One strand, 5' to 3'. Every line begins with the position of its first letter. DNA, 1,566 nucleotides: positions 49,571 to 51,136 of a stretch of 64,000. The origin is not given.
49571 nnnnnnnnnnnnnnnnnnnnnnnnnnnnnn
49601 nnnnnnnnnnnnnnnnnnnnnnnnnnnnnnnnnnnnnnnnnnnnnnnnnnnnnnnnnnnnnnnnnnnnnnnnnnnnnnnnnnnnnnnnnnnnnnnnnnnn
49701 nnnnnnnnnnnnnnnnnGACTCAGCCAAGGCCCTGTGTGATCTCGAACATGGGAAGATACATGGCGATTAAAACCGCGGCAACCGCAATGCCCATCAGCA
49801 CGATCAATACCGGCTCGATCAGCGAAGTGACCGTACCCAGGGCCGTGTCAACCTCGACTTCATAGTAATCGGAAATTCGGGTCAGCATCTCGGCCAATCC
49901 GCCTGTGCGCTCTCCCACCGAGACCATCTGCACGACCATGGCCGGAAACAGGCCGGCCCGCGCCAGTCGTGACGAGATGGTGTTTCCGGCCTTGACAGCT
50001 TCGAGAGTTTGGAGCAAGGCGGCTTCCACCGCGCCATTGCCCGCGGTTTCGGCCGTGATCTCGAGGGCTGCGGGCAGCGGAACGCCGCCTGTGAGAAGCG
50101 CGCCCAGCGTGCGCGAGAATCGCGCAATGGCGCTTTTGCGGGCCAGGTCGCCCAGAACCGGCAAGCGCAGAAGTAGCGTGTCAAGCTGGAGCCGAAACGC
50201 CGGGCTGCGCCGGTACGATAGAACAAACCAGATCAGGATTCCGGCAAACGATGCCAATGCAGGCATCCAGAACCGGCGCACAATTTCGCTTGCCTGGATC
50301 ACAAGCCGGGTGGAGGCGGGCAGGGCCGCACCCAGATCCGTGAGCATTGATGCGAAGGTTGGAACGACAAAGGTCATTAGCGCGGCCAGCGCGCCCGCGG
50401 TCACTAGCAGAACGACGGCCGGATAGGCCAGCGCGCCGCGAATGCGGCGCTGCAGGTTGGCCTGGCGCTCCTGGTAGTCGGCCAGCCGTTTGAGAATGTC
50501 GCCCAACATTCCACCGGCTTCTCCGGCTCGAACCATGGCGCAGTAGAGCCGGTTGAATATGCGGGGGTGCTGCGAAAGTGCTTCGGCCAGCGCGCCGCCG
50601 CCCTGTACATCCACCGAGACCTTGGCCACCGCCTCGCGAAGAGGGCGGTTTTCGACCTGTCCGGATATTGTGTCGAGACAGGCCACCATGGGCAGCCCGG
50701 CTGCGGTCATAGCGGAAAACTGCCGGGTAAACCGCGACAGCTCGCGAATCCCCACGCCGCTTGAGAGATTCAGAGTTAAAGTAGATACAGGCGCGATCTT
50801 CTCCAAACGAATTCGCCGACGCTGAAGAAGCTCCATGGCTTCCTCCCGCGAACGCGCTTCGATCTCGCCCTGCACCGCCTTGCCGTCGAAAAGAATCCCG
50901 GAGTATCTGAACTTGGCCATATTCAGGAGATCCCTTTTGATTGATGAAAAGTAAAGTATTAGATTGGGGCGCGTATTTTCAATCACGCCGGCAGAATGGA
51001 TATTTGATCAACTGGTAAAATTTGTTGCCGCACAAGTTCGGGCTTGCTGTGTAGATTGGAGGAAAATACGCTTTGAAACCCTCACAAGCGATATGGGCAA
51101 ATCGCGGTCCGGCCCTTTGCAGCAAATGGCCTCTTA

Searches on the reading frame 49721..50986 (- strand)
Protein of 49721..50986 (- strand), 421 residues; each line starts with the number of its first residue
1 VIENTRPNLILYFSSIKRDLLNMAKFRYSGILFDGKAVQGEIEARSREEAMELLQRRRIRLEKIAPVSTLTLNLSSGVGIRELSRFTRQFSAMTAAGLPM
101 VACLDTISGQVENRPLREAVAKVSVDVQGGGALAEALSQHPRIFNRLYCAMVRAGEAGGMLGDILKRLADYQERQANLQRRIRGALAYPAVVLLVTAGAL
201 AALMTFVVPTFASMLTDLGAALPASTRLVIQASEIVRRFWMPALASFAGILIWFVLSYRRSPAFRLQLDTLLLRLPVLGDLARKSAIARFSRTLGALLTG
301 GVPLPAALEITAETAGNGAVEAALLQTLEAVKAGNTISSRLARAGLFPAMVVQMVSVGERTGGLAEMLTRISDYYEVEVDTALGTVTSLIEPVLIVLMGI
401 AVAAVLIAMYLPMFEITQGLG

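Call 6: search_protein_families(library=pfam, proteins=[window:49721-50986:-], max_evalue=0.001)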
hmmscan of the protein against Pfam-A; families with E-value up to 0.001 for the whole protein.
window:49721-50986:- (421 aa): 1 family
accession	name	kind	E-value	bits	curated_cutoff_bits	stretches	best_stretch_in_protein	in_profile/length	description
PF00482.28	T2SSF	-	2.9e-63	211.8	25.2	2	86-209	1-125/125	Type II secretion system (T2SS), protein F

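Call 11: search_protein_families(library=ncbifam, proteins=[window:49721-50986:-], max_evalue=0.1)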
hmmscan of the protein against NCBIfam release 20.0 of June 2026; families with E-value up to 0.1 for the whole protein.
window:49721-50986:- (421 aa): 7 families
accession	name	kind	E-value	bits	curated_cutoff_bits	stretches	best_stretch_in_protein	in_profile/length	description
NF052606.1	T4PiliAsmPilCMyx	equivalog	1.1e-112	376.9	700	1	22-418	18-416/419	type IV pilus assembly protein PilC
TIGR02120.1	GspF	equivalog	1.1e-111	374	424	1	26-418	1-399/401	type II secretion system inner membrane protein GspF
NF052607.1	T4PiliAsmPilCThrm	equivalog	4e-103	345.6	700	1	23-419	1-403/406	type IV pilus assembly protein PilC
NF047826.1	T3SSXpsF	equivalog_domain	1.3e-79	267.9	650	1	23-421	1-405/405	type II secretion system protein XpsF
NF007861.0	PRK10573.1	equivalog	2.1e-74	251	401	1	26-418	7-396/401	protein transport protein HofC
NF041012.2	T4P_ComGB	equivalog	2.7e-36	125.6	240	1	84-416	4-330/332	competence type IV pilus assembly protein ComGB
NF005718.0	PRK07534.1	equivalog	0.023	13.9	338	0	278-355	122-199/337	betaine--homocysteine S-methyltransferase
